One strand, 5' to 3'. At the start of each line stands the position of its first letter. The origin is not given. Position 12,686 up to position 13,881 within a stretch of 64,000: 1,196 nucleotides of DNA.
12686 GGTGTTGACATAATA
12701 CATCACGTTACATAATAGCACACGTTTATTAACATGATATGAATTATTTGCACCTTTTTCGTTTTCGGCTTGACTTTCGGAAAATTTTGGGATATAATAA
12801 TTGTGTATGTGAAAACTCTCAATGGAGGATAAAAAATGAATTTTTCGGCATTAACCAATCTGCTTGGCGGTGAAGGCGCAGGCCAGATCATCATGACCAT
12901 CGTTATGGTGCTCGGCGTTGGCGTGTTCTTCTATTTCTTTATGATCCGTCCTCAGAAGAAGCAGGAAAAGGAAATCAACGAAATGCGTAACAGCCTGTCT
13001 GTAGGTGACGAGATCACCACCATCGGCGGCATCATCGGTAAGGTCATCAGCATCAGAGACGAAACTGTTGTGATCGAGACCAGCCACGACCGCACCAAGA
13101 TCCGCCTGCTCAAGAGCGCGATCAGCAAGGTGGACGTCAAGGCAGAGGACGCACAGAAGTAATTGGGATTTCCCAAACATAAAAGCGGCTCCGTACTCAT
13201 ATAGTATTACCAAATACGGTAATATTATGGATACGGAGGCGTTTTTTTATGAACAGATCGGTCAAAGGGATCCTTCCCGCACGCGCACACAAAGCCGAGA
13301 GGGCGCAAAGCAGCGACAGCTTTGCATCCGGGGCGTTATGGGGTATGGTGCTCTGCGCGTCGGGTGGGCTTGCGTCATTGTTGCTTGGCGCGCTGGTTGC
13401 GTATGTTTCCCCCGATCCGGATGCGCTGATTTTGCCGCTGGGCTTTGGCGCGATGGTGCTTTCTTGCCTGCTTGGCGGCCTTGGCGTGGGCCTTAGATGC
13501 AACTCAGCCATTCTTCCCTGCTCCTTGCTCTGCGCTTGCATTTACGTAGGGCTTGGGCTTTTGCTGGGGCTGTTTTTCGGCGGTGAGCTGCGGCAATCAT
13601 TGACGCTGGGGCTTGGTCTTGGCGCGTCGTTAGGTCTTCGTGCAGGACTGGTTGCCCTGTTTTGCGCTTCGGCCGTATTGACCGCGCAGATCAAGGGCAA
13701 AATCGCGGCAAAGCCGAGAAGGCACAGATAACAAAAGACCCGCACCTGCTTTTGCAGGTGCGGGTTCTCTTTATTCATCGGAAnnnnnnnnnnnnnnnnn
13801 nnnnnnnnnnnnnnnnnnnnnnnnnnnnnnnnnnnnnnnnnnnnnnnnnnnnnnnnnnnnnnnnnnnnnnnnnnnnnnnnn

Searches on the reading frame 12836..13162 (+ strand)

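Call 3: search_protein_families(library=pfam, proteins=[window:12836-13162:+], max_evalue=1)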
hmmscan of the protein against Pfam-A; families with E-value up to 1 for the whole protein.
window:12836-13162:+ (108 aa): 5 families
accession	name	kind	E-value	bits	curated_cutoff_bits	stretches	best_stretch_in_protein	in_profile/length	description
PF02699.20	YajC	-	1.5e-28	98.9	28.2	1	21-98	2-78/78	Preprotein translocase subunit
PF11346.13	DUF3149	-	0.0024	17.8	23.2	1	18-38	13-33/40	Protein of unknown function (DUF3149)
PF02937.20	COX6C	-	0.038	14.5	22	1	16-43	17-44/70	Cytochrome c oxidase subunit VIc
PF23284.2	KOW2_Spt5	-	0.055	13.8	28.9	1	65-88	14-37/50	Transcription elongation factor SPT5, second KOW domain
PF17290.8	Arena_ncap_C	-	0.1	12.4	27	1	29-105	46-121/181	Arenavirus nucleocapsid C-terminal domain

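Call 4: search_protein_families(library=ncbifam, proteins=[window:12836-13162:+], max_evalue=1)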
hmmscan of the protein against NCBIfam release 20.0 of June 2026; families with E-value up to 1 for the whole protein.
window:12836-13162:+ (108 aa): 8 families
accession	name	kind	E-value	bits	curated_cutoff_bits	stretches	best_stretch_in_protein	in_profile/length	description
TIGR00739.1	yajC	equivalog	7.8e-25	86.8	44.2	1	18-99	2-82/84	preprotein translocase subunit YajC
NF005100.0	PRK06531.1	equivalog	3.2e-10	39.9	129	1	19-78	3-61/121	preprotein translocase subunit YajC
NF047433.1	Lepto_7_Nterm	domain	0.0085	15.8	43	1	66-102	26-61/63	LA_0442/LA_0875 N-terminal domain-containing protein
NF041554.1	SA1362_fam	subfamily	0.019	15.1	42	1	17-44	30-57/70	SA1362 family protein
NF010022.0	PRK13499.1-2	equivalog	0.033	13.6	369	1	7-74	122-190/338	L-rhamnose/proton symporter RhaT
NF040686.1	TcpD_dom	domain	0.049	13.6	24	1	17-40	25-48/63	TcpD family membrane protein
NF058676.1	BaGTA_endo_BgtA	equivalog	0.086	12.3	315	1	2-41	178-217/220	gene transfer agent endolysin BgtA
NF045849.1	ICE_MMCAP2_0565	equivalog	0.12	12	40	1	13-54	14-60/80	Mbov_0395 family pilin-like conjugal transfer protein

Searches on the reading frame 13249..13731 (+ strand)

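Call 3: search_protein_families(library=pfam, proteins=[window:13249-13731:+], max_evalue=1)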
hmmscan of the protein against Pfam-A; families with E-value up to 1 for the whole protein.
window:13249-13731:+ (160 aa): 1 family
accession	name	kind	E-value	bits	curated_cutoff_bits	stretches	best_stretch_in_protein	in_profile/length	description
PF12670.12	DUF3792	-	0.014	16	31.3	1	29-129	5-108/115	Protein of unknown function (DUF3792)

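Call 4: search_protein_families(library=ncbifam, proteins=[window:13249-13731:+], max_evalue=1)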
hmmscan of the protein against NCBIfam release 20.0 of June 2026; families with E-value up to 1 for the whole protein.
window:13249-13731:+ (160 aa): 1 family
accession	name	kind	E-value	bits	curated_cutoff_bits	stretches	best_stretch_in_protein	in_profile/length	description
TIGR04086.1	TIGR04086_membr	hypoth_equivalog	0.16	12.2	30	1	30-135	4-111/115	TIGR04086 family membrane protein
